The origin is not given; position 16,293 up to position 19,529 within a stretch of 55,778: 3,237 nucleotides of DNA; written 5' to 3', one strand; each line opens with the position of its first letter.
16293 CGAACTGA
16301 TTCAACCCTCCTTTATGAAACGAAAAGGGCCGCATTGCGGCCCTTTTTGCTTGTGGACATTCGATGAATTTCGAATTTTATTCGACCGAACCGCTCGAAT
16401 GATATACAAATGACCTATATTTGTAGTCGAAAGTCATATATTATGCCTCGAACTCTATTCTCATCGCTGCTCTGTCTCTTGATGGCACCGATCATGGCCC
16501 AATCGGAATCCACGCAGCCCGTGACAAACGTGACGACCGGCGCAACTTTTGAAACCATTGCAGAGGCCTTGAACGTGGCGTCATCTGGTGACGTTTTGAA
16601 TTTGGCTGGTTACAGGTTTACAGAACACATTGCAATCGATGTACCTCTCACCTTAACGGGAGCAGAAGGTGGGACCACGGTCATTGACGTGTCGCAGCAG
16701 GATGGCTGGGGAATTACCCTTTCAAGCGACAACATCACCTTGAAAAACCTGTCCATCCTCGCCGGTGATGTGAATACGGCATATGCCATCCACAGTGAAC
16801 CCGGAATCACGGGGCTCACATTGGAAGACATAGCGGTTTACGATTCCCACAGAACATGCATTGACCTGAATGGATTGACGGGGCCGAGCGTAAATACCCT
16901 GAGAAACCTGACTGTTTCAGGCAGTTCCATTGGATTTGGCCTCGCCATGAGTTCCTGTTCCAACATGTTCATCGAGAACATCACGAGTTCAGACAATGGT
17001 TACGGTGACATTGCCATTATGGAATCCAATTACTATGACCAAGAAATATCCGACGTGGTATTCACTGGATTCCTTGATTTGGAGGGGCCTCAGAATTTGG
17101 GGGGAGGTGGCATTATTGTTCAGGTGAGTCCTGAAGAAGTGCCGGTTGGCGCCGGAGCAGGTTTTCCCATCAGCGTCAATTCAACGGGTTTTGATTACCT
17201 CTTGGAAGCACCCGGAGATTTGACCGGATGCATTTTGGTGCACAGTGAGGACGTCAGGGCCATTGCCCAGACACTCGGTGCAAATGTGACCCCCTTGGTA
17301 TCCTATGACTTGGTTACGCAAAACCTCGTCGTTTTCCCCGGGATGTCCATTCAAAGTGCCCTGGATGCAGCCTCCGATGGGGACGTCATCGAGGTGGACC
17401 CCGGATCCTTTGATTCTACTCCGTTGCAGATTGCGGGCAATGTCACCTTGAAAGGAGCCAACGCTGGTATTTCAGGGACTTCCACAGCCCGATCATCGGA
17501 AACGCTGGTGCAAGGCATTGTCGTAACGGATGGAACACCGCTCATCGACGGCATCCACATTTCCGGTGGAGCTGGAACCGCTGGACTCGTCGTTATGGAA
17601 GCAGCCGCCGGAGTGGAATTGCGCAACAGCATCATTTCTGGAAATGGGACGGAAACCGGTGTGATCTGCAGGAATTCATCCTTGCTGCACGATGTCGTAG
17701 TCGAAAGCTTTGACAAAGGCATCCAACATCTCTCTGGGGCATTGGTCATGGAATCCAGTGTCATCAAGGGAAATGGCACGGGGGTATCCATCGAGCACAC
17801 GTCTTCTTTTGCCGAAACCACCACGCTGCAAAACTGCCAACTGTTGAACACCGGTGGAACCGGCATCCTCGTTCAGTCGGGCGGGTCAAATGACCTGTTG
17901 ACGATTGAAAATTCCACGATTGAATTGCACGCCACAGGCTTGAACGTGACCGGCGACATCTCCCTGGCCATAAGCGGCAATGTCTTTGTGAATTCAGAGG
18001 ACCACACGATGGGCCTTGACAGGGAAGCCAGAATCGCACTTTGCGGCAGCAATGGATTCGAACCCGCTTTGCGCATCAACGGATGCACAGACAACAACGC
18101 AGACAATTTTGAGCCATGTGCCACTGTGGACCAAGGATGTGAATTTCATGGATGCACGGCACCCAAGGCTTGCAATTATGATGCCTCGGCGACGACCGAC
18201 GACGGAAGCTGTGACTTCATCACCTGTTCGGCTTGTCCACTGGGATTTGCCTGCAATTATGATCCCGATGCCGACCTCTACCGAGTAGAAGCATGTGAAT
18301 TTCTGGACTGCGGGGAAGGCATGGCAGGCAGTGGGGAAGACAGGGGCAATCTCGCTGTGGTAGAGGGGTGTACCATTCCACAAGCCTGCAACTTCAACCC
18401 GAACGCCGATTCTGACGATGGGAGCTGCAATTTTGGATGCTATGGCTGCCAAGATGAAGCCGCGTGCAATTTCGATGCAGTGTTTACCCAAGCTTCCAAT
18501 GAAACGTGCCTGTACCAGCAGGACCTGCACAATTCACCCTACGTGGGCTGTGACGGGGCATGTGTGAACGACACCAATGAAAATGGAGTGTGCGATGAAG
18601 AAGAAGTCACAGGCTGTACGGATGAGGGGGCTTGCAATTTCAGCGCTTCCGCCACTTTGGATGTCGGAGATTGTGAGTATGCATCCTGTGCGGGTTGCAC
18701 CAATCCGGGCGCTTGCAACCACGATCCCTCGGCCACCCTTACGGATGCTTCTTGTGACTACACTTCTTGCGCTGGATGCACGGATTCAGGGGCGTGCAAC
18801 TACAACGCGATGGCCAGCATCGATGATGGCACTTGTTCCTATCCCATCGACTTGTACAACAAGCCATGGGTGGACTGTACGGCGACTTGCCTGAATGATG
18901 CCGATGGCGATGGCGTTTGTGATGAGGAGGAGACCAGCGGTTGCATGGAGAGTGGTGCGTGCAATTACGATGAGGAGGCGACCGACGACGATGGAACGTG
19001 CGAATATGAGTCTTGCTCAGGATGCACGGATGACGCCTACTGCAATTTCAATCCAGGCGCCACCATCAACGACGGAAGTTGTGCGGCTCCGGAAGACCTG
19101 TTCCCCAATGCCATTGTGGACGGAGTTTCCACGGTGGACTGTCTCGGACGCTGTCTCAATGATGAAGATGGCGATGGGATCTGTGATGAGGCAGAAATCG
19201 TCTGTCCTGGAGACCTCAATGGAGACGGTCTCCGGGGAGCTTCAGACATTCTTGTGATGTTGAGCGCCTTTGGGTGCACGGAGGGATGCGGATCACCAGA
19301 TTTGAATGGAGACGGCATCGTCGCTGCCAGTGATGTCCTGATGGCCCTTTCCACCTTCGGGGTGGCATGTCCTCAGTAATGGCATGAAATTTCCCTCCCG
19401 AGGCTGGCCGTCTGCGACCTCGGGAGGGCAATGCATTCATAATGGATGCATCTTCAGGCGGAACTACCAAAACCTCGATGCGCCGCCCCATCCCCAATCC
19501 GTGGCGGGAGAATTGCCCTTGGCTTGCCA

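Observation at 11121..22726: Module-sharing surface-protein island: four adjacent secreted proteins built from the same parts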

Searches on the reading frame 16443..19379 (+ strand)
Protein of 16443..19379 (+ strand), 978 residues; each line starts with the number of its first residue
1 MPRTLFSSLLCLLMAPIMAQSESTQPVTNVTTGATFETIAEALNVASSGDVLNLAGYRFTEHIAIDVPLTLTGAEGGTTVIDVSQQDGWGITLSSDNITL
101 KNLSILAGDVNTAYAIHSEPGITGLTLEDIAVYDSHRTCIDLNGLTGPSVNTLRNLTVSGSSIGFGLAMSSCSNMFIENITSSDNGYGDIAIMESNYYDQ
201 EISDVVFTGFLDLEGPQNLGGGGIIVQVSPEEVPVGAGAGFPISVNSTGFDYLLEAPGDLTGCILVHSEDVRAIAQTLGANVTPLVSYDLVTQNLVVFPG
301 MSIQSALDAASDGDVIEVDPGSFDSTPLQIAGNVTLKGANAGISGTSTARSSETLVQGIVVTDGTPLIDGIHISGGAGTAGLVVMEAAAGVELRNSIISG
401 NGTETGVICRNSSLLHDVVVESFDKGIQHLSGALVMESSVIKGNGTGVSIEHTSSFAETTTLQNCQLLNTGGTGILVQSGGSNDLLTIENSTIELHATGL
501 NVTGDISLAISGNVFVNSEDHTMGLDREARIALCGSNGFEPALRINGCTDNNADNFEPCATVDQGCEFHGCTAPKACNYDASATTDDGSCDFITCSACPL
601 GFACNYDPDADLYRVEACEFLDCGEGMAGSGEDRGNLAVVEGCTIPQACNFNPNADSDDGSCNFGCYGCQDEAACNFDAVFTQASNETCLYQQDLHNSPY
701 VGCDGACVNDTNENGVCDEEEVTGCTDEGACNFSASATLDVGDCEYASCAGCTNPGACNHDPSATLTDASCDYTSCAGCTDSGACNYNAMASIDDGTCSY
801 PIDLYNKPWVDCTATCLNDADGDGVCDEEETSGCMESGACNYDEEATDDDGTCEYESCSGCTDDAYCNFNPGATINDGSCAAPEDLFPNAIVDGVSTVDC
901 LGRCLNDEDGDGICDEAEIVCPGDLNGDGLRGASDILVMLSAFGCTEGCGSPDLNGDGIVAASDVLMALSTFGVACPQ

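Call 3: search_protein_families(library=pfam, proteins=[window:16443-19379:+], max_evalue=0.1)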
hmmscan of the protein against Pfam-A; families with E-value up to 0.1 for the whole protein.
window:16443-19379:+ (978 aa): 4 families
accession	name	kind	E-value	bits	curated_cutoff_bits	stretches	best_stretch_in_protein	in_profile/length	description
PF13229.12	Beta_helix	-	3.8e-10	40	25.9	3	357-483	24-151/158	Right handed beta helix region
PF05048.19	NosD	-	5.6e-06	26.4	23.6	1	369-520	30-174/212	Periplasmic copper-binding protein (NosD)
PF16318.11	DUF4957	-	0.01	16.1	30.8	1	330-493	5-139/142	Domain of unknown function (DUF4957)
PF00404.24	Dockerin_1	-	0.078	13.6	22.9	0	922-967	1-51/57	Dockerin type I domain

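Call 4: search_protein_families(library=ncbifam, proteins=[window:16443-19379:+], max_evalue=0.1)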
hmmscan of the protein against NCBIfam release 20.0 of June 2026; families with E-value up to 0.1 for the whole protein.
window:16443-19379:+ (978 aa): 1 family
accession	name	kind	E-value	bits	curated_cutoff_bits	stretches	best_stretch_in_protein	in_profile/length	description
TIGR04247.1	NosD_copper_fam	subfamily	4.3e-11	42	300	2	39-106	1-65/377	nitrous oxide reductase family maturation protein NosD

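Call 9: find_encoding_contigs(protein=window:16443-19379:+, flank=10000, max_places=6)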
Protein window:16443-19379:+ (978 aa): no gene with exactly this product is on record in the collection.

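Call 10: find_homologous_proteins(query=window:16443-19379:+)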
Query window:16443-19379:+ (978 aa): 40 proteins with E <= 0.001 among 8000 candidates.
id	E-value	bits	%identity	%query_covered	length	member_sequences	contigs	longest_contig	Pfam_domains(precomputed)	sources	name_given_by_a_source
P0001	0.0e+0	2146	99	99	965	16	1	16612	PF13229.13,PF22842.4,PF05048.20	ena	-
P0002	0.0e+0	1700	75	100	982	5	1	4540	PF13229.13,PF22842.4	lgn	-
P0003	0.0e+0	1488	67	100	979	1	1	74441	PF13229.13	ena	-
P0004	0.0e+0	1432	65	99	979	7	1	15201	PF13229.13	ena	-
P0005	0.0e+0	1430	64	98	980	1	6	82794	-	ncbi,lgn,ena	-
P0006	0.0e+0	1416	64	100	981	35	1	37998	PF12708.13,PF22842.4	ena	-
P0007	0.0e+0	1405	64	100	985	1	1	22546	PF13229.13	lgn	-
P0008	0.0e+0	1403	64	98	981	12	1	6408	PF13229.13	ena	-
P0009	0.0e+0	1390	62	100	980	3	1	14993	PF22842.4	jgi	-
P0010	0.0e+0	1364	61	100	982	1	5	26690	-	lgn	-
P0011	0.0e+0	1358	56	93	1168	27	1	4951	-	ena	-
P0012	0.0e+0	1355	62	98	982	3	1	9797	PF22842.4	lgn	-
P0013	0.0e+0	1353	57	93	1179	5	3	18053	PF13229.13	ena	-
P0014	0.0e+0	1332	59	100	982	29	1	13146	-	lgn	-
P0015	0.0e+0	1323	60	98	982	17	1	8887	PF13229.13,PF22842.4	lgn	-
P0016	0.0e+0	1320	59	100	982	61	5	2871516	-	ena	-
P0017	0.0e+0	1316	59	100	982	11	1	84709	PF22842.4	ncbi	-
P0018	0.0e+0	1311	59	100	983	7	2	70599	PF22842.4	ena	-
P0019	0.0e+0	1306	59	100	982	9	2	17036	PF22842.4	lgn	-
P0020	0.0e+0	1302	59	100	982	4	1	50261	PF22842.4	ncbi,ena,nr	ncbi:MAG: hypothetical protein L7S63_09555 [Flavobacteriales bacterium]|nr:hypothetical protein [Fla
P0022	0.0e+0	1298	57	93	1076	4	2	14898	PF13229.13,PF22842.4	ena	-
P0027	0.0e+0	1242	59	97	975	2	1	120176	PF22842.4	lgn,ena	-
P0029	0.0e+0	1226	56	100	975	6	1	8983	PF22842.4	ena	-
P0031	0.0e+0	1194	52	98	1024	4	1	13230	PF22842.4,PF05048.20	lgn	-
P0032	0.0e+0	1186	52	99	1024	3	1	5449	PF13229.13,PF05048.20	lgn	-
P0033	0.0e+0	1185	55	100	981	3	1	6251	PF22842.4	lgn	-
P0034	0.0e+0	1178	54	100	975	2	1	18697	PF22842.4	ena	-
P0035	0.0e+0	1173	55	98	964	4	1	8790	PF07602.18,PF22842.4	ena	-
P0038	3.8e-218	745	55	64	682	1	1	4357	PF13229.13,PF22842.4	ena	-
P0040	3.4e-8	50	26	32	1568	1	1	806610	PF13229.13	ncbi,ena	-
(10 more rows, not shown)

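Call 11: find_encoding_contigs(protein=P0016, flank=10000, max_places=3)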
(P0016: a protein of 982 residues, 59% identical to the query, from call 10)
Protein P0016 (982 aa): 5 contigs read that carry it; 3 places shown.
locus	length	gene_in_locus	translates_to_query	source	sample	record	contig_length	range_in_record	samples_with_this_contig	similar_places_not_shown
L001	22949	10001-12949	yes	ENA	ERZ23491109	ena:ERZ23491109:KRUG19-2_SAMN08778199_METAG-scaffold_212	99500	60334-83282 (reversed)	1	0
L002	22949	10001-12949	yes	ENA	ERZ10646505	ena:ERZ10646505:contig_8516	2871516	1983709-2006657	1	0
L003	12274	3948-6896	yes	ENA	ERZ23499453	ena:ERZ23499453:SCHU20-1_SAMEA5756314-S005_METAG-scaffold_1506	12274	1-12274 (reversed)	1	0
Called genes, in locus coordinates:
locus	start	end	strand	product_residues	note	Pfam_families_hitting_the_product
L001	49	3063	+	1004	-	-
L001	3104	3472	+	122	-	-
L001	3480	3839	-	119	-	-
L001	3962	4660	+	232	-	PF20772:TACO1_YebC_N, PF01709:Transcrip_reg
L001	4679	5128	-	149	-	-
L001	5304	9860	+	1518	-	-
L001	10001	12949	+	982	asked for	-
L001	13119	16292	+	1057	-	PF15902:Sortilin-Vps10 (weak)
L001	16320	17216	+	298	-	PF01479:S4 (weak)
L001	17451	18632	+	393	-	PF00108:Thiolase_N, PF00109:ketoacyl-synt (weak), PF02803:Thiolase_C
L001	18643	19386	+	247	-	PF18348:SH3_16, PF00877:NLPC_P60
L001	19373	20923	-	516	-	-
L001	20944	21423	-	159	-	PF00578:AhpC-TSA, PF08534:Redoxin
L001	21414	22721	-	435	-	-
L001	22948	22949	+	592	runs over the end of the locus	PF00474:SSF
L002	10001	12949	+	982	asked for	-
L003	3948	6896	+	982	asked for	-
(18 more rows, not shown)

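Call 12: find_encoding_contigs(protein=P0003, flank=10000, max_places=2)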
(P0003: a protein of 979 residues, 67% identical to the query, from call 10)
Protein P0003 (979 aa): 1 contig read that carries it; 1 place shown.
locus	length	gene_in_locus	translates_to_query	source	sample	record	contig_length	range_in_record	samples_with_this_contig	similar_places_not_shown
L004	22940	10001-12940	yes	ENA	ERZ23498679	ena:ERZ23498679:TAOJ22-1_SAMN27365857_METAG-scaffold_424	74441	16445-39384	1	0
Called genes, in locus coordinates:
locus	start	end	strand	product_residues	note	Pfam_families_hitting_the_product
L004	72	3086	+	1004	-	-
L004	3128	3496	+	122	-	-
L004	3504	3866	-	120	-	-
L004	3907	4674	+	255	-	PF20772:TACO1_YebC_N, PF01709:Transcrip_reg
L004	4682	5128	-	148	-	-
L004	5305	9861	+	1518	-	-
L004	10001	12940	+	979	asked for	PF13229:Beta_helix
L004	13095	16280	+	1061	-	PF15902:Sortilin-Vps10 (faint)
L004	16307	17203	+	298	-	PF01479:S4 (weak)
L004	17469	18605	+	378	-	PF00108:Thiolase_N, PF00109:ketoacyl-synt, PF02803:Thiolase_C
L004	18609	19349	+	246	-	PF18348:SH3_16, PF00877:NLPC_P60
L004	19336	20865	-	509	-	PF18962:Por_Secre_tail (weak)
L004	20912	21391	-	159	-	PF00578:AhpC-TSA (weak), PF08534:Redoxin (weak)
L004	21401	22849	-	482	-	-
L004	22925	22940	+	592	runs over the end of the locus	PF00474:SSF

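Call 41: find_related_loci(query=A3, collection=genome_contigs, flank=10000)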
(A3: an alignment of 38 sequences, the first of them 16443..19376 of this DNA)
Query A3 (978 aa) in genome_contigs; peptide patterns used: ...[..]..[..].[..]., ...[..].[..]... (x = any residue, [..] = any of these).
594 stretches matched a pattern (row limit reached: there are more); 555 encode a relative of the query (tblastn E <= 1e-3); the best 80 are kept; 74 distinct loci.
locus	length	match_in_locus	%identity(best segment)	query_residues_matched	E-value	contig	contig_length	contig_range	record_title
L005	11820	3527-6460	99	1-978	0e+0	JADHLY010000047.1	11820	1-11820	MAG: Flavobacteriales bacterium isolate BS301-5m-G28 BS301-5m-C7303, whole genome shotgun sequence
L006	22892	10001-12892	64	17-978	0e+0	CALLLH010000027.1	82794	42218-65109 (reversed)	MAG: uncultured Flavobacteriales bacterium isolate S3_Bin_Bin_146_1 genome assembly, contig: c_000003138483, whole genom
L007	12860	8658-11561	65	12-978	0e+0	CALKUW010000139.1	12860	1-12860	MAG: uncultured Flavobacteriales bacterium isolate S1_Bin_MAXBIN__068_sub genome assembly, contig: c_000000478110, whole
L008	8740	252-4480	63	1-978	0e+0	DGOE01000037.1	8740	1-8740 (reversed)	MAG TPA_asm: Flavobacteriales bacterium UBA4474 UBA4474_contig_53589, whole genome shotgun sequence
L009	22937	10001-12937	62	1-978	0e+0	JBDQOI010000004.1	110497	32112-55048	MAG: Flavobacteriales bacterium isolate SFB_27S_18Oct17_50_15 NODE_4_length_110497_cov_9.397346, whole genome shotgun se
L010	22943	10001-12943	60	1-977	0e+0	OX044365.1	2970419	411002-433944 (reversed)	MAG: uncultured Flavobacteriales bacterium isolate K_MB5 genome assembly, chromosome: K_MB5_contig-1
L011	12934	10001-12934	59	1-974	0e+0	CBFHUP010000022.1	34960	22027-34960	MAG: uncultured Flavobacteriales bacterium isolate Co_bin_389_indstr genome assembly, contig: Co_bin_389_indstr_c22, who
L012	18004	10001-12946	59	1-978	0e+0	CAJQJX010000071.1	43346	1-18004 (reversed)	MAG: uncultured Flavobacteriales bacterium isolate 0.2_20180511_Bin_15_1 genome assembly, contig: c_000000000976, whole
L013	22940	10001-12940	59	3-977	0e+0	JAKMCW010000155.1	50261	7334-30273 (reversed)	MAG: Flavobacteriales bacterium isolate MOX_bin4 alldata_k127_1196287, whole genome shotgun sequence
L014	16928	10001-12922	59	3-976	0e+0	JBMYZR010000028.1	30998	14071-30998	MAG: Flavobacteriales bacterium isolate ME_XS_2206_bin_71 ME_XS_2206_bin_71_27, whole genome shotgun sequence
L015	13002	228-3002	56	1-919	0e+0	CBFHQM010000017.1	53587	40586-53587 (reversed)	MAG: uncultured Flavobacteriales bacterium isolate Co_bin_103_strict genome assembly, contig: Co_bin_103_strict_c17, who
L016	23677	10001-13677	56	8-978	0e+0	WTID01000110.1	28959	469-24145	MAG: Flavobacteriales bacterium isolate PL36313bin_11 NODE_401_length_28959_cov_14.537157, whole genome shotgun sequence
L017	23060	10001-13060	52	9-978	0e+0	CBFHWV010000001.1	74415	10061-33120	MAG: uncultured Flavobacteriales bacterium isolate Co_bin_228_permissive genome assembly, contig: Co_bin_228_permissive_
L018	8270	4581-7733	56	1-919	0e+0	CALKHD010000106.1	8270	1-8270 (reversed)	MAG: uncultured Flavobacteriales bacterium isolate S4_Bin_Bin_227_1 genome assembly, contig: c_000000462240, whole genom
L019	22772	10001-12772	56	1-920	0e+0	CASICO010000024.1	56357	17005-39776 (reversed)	MAG: uncultured Flavobacteriales bacterium isolate FRAM_WSC20_S8_BML_bin_71_1 genome assembly, contig: FRAM_WSC20_S8_BML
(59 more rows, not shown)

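Call 52: predict_structure(alignment_id=A3)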
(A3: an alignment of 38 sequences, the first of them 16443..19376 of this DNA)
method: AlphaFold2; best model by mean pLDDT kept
length: 978 residues; sequences in the alignment: 38
mean_pLDDT: 72.7   pTM: 0.55
mean pLDDT of the five models: 72.7, 69.5, 68.7, 67.5, 66.8
residues with pLDDT >= 90: 309; 70-90: 276; 50-70: 210; < 50: 183
segments of 3 or more residues with pLDDT < 50: 569-667, 682-687, 729-733, 742-778, 791-796, 830-834, 838-842, 848-857
pLDDT, mean of each block of 10 residues (from residue 1): 73 63 76 90 92 92 93 87 89 94 90 90 93 91 89 94 89 93 88 78 90 74 84 85 90 80 85 82 85 90 92 94 91 95 90 93 96 85 94 95 87 96 94 96 93 89 93 90 92 89 92 85 86 86 73 73 58 39 40 35 35 28 25 24 25 35 42 62 49 61 67 66 54 50 39 38 35 45 56 48 53 62 59 48 50 47 61 57 66 69 67 63 68 78 75 79 79 60
secondary structure, 60 per line:
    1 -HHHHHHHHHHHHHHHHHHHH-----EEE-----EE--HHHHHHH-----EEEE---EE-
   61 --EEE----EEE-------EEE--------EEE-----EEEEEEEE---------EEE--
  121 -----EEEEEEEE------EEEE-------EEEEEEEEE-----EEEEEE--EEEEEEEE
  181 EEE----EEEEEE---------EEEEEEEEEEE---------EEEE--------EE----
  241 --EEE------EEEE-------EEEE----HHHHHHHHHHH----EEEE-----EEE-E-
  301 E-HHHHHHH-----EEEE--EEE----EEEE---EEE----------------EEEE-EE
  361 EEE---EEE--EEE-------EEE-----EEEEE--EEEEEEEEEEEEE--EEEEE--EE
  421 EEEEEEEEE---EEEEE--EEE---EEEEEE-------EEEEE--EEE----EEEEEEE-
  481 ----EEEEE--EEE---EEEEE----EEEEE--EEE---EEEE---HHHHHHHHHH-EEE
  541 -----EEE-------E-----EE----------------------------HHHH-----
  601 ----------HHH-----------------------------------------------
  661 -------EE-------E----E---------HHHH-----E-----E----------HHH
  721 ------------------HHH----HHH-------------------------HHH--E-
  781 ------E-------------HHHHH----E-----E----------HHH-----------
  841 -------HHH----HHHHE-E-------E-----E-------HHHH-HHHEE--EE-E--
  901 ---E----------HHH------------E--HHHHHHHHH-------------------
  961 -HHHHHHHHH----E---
elements in order (helices of 4 or more, strands of 3 or more residues): H2-21 E27-29 H39-45 E51-54 E63-65 E70-72 E80-82 E91-93 E99-106 E116-118 E126-133 E140-143 E151-159 E165-170 E173-183 E188-193 E203-213 E223-226 E243-245 E252-255 E263-266 H271-281 E286-289 E295-297 H303-309 E315-318 E321-323 E328-331 E335-337 E354-357 E359-363 E367-369 E372-374 E382-384 E390-394 E397-409 E412-416 E419-429 E433-437 E440-442 E446-451 E459-463 E466-468 E473-479 E485-489 E492-494 E498-502 E507-511 E514-516 E520-523 H527-536 E538-540 E546-548 H592-595 H692-695 H801-805 H855-858 H883-886 H933-941 H962-970
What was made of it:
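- Checked: g3: Pfam Beta_helix at 3.8e-10, and an AF2 model with two beta-helices at pLDDT about 90 (calls 3, 52).
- The stalk was modelled with low confidence (pLDDT 25-65, call 52).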

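Call 54: search_protein_families(library=pfam, proteins=[P0006], max_evalue=0.05)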
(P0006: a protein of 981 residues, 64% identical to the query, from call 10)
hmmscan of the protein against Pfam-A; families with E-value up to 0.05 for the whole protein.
P0006 (981 aa): 4 families
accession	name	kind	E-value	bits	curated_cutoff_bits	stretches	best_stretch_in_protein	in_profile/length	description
PF13229.12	Beta_helix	-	3.4e-11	43.4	25.9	2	358-484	24-149/158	Right handed beta helix region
PF12708.12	Pect-lyase_RHGA_epim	-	1.3e-05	25.6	27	0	415-522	122-210/213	Rhamnogalacturonase A/epimerase, pectate lyase-like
PF18884.5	TSP3_bac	-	0.0052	17.1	25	0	910-924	1-15/22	Bacterial TSP3 repeat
PF01839.29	FG-GAP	-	0.036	14.4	22.1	0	923-933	5-15/37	FG-GAP repeat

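Call 57: fold_search(model_id=the predicted structure, library=pdb)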
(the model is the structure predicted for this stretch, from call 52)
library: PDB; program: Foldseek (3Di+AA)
matches with E <= 10: 422; with E <= 0.001: 14
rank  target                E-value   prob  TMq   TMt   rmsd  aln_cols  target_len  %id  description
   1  7o77                  5.1e-06  1.00  0.17  0.23  26.0       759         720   12  Structure of the PL6 family alginate lyase Patl3640 from Pseudoalteromonas atlantica T6c (released 2021-07-28)
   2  7o7t                  1.5e-05  1.00  0.19  0.25  26.2       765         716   11  Structure of the PL6 family alginate lyase Patl3640 from Pseudoalteromonas atlantica T6c in complex with 4-deoxy-L-eryth (released 2021-07-28)
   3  5gkd_A                2.2e-05  1.00  0.17  0.22  24.3       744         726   11  Structure of PL6 family alginate lyase AlyGC (released 2017-02-08)
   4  5gkq_A                3.0e-05  1.00  0.17  0.23  24.6       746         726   11  Structure of PL6 family alginate lyase AlyGC mutant-R241A (released 2017-02-08)
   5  7dmk_A                3.5e-05  1.00  0.17  0.22  25.4       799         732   10  PL6 alginate lyase BcAlyPL6 (released 2021-10-06)
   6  7dmk_D                9.7e-05  0.99  0.14  0.17  26.1       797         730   10  PL6 alginate lyase BcAlyPL6 (released 2021-10-06)
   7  7dmk_B                3.6e-04  0.99  0.15  0.20  25.4       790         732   11  PL6 alginate lyase BcAlyPL6 (released 2021-10-06)
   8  8bwk_A                3.7e-04  1.00  0.17  0.23  24.8       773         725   11  Metagenomic derived PL6 alginate lyase (released 2023-12-20)
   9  4pew_B                3.9e-04  0.87  0.10  0.15  26.4       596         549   10  Structure of sacteLam55A from Streptomyces sp. SirexAA-E (released 2015-03-18)
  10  8bwk_C                4.1e-04  1.00  0.18  0.23  24.4       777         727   10  Metagenomic derived PL6 alginate lyase (released 2023-12-20)
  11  4pex_B                4.5e-04  0.93  0.11  0.17  26.2       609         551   10  Structure of the E502A variant of sacteLam55A from Streptomyces sp. SirexAA-E in complex with glucose (released 2015-03-18)
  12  8yk2_B                4.5e-04  0.38  0.08  0.11  25.5       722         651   11  Blood group B alpha-1,3-galactosidase AgaBb from Bifidobacterium bifidum, construct T7-tag_24-700 (released 2024-07-10)
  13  5m5z_A                5.1e-04  1.00  0.17  0.22  27.0       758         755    9  Chaetomium thermophilum beta-1-3-glucanase (released 2017-05-17)
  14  4pey_A                9.6e-04  0.84  0.10  0.16  26.5       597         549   10  Structure of the E502A variant of sacteLam55A from Streptomyces sp. SirexAA-E in complex with laminaritriose (released 2015-03-18)
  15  8tne_C                1.0e-03  1.00  0.15  0.40  10.4       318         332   10  Crystal structure of bacterial pectin methylesterase Pme8A from rumen Butyrivibrio (released 2023-08-16)
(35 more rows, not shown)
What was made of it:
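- Closest known: Two-domain beta-helix carbohydrate-active enzymes: PL6 alginate lyases AlyGC. Same: These are the best Foldseek matches (E 5e-6 to 1e-3) (call 57).
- Foldseek matches to two-domain PL6 lyases at E 5e-6 (call 57).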
